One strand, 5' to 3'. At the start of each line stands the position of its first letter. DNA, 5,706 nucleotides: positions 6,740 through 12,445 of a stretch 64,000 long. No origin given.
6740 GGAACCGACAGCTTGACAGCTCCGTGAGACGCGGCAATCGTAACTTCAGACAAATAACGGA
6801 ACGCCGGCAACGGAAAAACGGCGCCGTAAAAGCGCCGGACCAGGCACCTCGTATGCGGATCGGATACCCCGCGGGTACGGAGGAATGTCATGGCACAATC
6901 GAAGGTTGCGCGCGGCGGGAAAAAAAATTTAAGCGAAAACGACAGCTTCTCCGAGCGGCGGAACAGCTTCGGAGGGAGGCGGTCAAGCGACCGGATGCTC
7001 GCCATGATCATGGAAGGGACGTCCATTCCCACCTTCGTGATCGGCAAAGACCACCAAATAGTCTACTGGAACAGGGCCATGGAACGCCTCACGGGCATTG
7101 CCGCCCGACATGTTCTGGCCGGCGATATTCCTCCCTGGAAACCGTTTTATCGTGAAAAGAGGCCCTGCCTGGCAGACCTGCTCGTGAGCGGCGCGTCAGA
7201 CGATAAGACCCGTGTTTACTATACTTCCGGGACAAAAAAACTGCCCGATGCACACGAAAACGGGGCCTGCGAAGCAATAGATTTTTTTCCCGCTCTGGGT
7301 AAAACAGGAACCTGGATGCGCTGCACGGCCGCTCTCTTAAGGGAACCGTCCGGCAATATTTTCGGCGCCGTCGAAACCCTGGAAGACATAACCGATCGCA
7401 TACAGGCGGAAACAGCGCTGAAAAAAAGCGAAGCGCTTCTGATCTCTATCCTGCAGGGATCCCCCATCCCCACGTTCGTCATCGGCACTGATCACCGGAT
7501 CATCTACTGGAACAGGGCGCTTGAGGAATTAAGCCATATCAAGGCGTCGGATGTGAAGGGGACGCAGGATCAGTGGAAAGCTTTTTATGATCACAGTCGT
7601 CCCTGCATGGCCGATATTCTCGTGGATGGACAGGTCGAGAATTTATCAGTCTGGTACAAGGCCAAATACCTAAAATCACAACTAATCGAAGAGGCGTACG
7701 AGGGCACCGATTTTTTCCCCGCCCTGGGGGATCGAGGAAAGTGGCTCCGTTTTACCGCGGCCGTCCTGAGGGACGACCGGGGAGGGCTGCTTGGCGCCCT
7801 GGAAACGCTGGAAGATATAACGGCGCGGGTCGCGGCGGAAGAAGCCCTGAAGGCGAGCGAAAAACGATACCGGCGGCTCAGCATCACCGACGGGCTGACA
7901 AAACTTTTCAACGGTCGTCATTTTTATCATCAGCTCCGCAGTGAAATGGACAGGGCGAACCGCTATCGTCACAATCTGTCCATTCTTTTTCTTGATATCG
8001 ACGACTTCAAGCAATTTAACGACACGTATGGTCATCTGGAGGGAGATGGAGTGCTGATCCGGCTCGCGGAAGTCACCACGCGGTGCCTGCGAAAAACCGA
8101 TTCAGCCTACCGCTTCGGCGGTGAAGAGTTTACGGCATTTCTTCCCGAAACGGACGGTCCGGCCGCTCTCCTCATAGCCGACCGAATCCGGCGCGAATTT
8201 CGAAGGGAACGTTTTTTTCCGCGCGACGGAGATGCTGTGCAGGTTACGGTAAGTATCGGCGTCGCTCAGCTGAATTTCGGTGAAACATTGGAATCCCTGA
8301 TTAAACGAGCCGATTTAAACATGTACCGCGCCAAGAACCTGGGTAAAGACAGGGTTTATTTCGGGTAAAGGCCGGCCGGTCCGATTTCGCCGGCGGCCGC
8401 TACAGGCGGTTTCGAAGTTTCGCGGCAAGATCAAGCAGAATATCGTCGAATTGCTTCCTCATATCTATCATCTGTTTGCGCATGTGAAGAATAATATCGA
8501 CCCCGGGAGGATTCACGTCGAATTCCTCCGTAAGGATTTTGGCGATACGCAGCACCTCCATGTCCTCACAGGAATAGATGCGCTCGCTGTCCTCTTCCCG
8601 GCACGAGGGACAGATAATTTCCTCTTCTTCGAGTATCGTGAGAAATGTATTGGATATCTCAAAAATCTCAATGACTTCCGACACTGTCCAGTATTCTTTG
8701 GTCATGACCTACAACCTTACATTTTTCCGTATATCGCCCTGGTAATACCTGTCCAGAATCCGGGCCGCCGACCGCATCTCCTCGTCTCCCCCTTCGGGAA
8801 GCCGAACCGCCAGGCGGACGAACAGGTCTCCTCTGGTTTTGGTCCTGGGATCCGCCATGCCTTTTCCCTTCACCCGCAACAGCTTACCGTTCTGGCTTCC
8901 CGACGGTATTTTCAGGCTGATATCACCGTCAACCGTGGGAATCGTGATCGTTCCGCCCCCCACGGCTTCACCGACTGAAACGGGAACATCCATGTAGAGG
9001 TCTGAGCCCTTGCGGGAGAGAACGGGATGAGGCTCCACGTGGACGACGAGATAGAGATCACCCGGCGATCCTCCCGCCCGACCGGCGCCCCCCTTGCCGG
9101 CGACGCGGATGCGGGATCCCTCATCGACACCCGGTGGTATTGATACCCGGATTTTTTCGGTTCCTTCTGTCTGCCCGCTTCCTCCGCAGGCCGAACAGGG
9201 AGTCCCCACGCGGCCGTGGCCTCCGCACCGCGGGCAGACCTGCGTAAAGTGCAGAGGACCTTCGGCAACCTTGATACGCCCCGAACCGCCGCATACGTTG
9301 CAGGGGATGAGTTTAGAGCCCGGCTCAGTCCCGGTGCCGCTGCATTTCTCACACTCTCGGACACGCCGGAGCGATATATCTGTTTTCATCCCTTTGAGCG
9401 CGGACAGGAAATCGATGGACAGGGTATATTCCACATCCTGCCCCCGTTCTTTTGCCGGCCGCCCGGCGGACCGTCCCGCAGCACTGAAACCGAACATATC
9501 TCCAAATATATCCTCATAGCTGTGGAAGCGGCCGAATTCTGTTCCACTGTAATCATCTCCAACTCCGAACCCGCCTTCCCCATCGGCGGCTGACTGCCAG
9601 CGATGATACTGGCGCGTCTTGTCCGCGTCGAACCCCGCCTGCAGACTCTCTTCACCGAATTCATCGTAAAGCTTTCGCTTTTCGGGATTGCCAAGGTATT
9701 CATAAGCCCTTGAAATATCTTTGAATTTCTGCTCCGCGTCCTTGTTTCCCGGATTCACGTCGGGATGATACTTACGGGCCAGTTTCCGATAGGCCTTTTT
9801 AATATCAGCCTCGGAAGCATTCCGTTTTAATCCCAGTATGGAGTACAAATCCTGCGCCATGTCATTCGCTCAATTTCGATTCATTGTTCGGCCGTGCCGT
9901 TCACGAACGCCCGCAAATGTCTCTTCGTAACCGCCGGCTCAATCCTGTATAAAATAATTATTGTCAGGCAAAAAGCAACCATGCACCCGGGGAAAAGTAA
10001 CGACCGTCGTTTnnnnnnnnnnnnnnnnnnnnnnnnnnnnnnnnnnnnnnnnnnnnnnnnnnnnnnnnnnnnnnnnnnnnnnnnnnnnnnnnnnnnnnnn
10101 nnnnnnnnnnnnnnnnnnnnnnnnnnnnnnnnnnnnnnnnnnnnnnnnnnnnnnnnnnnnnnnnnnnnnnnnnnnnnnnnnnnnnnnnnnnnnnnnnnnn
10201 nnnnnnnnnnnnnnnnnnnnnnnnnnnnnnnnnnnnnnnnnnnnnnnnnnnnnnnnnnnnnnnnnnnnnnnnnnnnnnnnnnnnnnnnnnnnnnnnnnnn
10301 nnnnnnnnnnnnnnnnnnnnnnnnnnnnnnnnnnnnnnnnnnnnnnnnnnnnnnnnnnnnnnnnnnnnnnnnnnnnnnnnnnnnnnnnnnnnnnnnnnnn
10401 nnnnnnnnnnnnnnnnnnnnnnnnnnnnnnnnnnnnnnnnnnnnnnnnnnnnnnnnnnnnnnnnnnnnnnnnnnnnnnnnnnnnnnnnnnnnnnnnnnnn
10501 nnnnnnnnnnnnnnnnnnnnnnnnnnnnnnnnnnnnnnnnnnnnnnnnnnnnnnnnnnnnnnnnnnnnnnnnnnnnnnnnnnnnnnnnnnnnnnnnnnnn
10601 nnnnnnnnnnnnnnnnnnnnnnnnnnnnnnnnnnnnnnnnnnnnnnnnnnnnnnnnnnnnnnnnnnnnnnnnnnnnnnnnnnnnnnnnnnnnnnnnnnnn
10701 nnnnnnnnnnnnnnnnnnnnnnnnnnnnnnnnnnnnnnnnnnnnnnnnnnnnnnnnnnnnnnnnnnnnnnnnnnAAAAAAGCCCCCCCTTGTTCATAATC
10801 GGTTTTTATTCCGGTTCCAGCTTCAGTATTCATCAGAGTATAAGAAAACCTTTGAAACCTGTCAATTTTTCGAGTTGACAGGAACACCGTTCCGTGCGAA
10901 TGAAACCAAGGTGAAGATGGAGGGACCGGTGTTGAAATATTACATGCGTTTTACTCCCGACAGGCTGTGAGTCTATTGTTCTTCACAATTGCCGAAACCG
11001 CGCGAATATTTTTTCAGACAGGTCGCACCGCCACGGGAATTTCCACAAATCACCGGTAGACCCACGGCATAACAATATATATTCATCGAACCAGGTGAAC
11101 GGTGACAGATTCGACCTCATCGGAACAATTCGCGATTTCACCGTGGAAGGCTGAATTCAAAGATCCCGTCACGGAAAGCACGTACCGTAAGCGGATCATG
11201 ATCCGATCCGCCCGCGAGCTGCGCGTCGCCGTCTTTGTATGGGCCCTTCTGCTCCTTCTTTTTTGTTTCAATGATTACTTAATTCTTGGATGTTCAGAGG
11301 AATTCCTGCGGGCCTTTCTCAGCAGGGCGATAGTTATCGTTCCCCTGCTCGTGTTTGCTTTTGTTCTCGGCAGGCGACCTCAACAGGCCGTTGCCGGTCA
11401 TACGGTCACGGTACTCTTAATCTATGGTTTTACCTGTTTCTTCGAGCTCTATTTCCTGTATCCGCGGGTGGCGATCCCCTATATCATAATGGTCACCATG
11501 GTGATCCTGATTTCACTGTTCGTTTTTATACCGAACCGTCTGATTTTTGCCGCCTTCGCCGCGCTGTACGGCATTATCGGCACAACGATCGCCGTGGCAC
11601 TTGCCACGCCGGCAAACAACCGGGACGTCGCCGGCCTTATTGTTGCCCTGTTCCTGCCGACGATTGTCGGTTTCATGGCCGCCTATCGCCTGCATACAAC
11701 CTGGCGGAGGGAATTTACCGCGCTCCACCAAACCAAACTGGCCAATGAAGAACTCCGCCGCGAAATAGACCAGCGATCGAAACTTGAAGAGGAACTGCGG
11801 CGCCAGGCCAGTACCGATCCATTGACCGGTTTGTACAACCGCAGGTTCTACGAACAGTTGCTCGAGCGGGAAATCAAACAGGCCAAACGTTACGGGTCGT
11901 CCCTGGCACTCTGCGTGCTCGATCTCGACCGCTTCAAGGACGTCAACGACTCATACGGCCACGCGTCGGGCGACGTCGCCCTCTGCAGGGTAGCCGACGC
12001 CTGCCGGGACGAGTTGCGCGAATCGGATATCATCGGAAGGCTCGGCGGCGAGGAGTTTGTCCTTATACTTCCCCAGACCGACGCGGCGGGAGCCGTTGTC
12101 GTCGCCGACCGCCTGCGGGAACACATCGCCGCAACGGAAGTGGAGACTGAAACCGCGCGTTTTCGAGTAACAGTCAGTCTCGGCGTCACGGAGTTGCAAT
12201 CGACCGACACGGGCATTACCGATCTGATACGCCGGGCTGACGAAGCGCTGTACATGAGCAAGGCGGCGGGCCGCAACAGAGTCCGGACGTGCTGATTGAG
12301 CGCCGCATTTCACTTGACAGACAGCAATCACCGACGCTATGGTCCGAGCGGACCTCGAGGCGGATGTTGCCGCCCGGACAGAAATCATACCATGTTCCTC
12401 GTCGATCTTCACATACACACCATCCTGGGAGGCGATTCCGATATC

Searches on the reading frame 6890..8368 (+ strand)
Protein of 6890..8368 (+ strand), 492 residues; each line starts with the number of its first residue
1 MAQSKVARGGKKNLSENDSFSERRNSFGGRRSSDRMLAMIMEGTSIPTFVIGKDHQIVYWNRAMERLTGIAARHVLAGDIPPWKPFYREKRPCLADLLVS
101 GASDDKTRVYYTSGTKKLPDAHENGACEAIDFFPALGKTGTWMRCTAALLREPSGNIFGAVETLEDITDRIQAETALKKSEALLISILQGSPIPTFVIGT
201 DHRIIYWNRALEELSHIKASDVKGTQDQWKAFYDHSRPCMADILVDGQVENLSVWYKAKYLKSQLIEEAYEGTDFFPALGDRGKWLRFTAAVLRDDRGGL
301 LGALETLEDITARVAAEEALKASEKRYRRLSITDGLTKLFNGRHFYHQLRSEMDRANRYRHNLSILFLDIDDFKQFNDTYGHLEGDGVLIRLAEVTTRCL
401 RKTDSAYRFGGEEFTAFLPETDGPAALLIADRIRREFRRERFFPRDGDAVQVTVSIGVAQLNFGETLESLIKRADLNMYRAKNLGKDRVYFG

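Call 41: search_protein_families(library=ncbifam, proteins=[window:6890-8368:+], max_evalue=1e-20)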
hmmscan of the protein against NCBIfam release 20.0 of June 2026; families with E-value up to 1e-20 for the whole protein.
window:6890-8368:+ (492 aa): 16 families
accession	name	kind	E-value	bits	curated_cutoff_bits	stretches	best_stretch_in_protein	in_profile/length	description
TIGR00254.1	GGDEF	domain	2.3e-47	160.8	37.4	1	329-490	3-165/168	diguanylate cyclase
NF007135.0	PRK09581.1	equivalog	5.3e-46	157.4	474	1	317-490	278-453/457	PleD family two-component system response regulator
NF038266.1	diguan_SiaD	equivalog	1.8e-43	148.7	290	1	318-489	81-252/252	biofilm regulation diguanylate cyclase SiaD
NF007380.0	PRK09894.1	equivalog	1.6e-42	145.8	256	1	329-491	127-286/296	diguanylate cyclase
NF041606.1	dguan_cyc_DgcA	equivalog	3.5e-39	134.7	370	1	318-490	165-337/340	diguanylate cyclase DgcA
NF007423.1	PRK09966.1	equivalog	5e-38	131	325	1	318-482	226-390/390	diguanylate cyclase DgcN/YfiN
NF051473.1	DigCycDgcsShew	equivalog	5e-36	124.6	400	1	331-487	135-286/291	diguanylate cyclase DgcS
NF047654.1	DiguCycDgcRLepto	equivalog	7.4e-33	113.7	500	1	310-489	112-293/295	diguanylate cyclase DgcR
NF007298.0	PRK09776.1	equivalog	1.9e-29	102.2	1135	1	290-490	650-843/1111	diguanylate cyclase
NF007599.0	PRK10245.1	equivalog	3.2e-28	98.3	402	1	312-489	189-367/371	diguanylate cyclase AdrA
NF040885.1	diguan_DgcJ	equivalog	2.9e-26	92.3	500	1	329-484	339-488/493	diguanylate cyclase DgcJ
NF047872.1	GGDEF_GdpS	equivalog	1.6e-25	90.1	400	1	325-491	181-349/355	GGDEF domain-containing protein GdpS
NF011955.1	PRK15426.1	equivalog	1.1e-24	86.6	408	1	333-491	400-560/564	cellulose biosynthesis regulator diguanylate cyclase DgcQ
NF007474.0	PRK10060.1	equivalog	1.3e-24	86.4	782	1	322-488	228-391/663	cyclic di-GMP phosphodiesterase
NF045675.1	PhdiestaseDibA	equivalog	9.3e-24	83.7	980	0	318-487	190-359/623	phosphodiesterase DibA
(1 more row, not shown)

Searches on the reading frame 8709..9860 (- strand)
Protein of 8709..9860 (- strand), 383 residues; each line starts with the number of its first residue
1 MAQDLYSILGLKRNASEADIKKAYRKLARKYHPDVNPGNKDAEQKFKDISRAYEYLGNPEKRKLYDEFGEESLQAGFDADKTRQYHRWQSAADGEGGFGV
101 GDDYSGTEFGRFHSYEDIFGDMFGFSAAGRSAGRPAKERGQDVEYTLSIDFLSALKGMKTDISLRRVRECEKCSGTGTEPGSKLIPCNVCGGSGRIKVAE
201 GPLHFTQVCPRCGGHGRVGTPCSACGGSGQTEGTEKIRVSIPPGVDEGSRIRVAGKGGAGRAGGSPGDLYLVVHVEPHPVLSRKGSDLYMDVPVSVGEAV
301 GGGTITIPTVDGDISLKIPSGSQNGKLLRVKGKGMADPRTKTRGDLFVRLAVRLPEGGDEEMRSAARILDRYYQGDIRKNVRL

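Call 41: search_protein_families(library=ncbifam, proteins=[window:8709-9860:-], max_evalue=1e-20)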
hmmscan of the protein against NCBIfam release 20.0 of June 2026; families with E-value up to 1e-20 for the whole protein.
window:8709-9860:- (383 aa): 11 families
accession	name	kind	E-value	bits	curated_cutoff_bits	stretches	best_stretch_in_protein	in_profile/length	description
TIGR02349.1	DnaJ_bact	equivalog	2.3e-111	372.6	377.2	1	4-363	1-344/354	molecular chaperone DnaJ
NF008035.0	PRK10767.1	subfamily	1.6e-109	366.4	338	1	2-361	3-336/374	molecular chaperone DnaJ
NF010894.0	PRK14301.1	equivalog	1.4e-93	313.8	548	2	78-357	59-335/373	chaperone protein DnaJ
NF010872.0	PRK14279.1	equivalog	3.3e-93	312.9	556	1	3-367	9-373/394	molecular chaperone DnaJ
NF010871.0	PRK14278.1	equivalog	4.1e-80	269.5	502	1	1-371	1-349/378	molecular chaperone DnaJ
NF010885.0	PRK14292.1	equivalog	9.1e-80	268.4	585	1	77-366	55-342/371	chaperone protein DnaJ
NF010874.0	PRK14281.1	equivalog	2.4e-77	260.7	619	1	1-357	1-357/397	chaperone protein DnaJ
NF007618.0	PRK10266.1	equivalog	4.3e-56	190.6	403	1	227-364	150-285/306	curved DNA-binding protein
NF010892.0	PRK14299.1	equivalog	5.6e-56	189.9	392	2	233-359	154-273/291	chaperone protein DnaJ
NF037946.1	terminal_TopJ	equivalog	1.7e-45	155.8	300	1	3-75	5-76/810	terminal organelle assembly protein TopJ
TIGR03835.1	termin_org_DnaJ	equivalog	2.1e-28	99.2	512.25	1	3-74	2-72/871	terminal organelle assembly protein TopJ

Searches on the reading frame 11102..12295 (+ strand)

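Call 41: search_protein_families(library=ncbifam, proteins=[window:11102-12295:+], max_evalue=1e-20)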
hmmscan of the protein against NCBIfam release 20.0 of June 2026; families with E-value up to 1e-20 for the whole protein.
window:11102-12295:+ (397 aa): 18 families
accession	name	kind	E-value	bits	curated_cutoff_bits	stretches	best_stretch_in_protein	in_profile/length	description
NF038266.1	diguan_SiaD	equivalog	5.7e-56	189.7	290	1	227-394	85-252/252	biofilm regulation diguanylate cyclase SiaD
TIGR00254.1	GGDEF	domain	3.4e-53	179.8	37.4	1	232-395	1-165/168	diguanylate cyclase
NF007135.0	PRK09581.1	equivalog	3.3e-50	171.2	474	1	206-395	265-453/457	PleD family two-component system response regulator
NF007380.0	PRK09894.1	equivalog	2.7e-45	155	256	1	230-394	122-284/296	diguanylate cyclase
NF047654.1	DiguCycDgcRLepto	equivalog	3.8e-43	147.5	500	1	227-394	124-293/295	diguanylate cyclase DgcR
NF007298.0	PRK09776.1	equivalog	3.6e-41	141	1135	1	222-395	670-843/1111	diguanylate cyclase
NF051473.1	DigCycDgcsShew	equivalog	2.8e-40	138.5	400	1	230-395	129-289/291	diguanylate cyclase DgcS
NF007423.1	PRK09966.1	equivalog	4.3e-40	137.8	325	1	217-387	220-390/390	diguanylate cyclase DgcN/YfiN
NF041606.1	dguan_cyc_DgcA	equivalog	8.9e-40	136.7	370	1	232-395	174-337/340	diguanylate cyclase DgcA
NF011955.1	PRK15426.1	equivalog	2e-34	118.7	408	1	218-394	380-558/564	cellulose biosynthesis regulator diguanylate cyclase DgcQ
NF007599.0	PRK10245.1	equivalog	3.5e-34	117.9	402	1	158-394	151-367/371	diguanylate cyclase AdrA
NF040885.1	diguan_DgcJ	equivalog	1.4e-33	116.4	500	1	224-391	329-490/493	diguanylate cyclase DgcJ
NF045675.1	PhdiestaseDibA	equivalog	1.8e-27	96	980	1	227-392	194-359/623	phosphodiesterase DibA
NF007474.0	PRK10060.1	equivalog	5.7e-26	90.9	782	1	223-393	224-391/663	cyclic di-GMP phosphodiesterase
NF053781.1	cdiGMPphdstlr2612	equivalog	1.8e-25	88.9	1600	1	219-390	823-995/1268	Tlr1612 family c-di-GMP phosphodiesterase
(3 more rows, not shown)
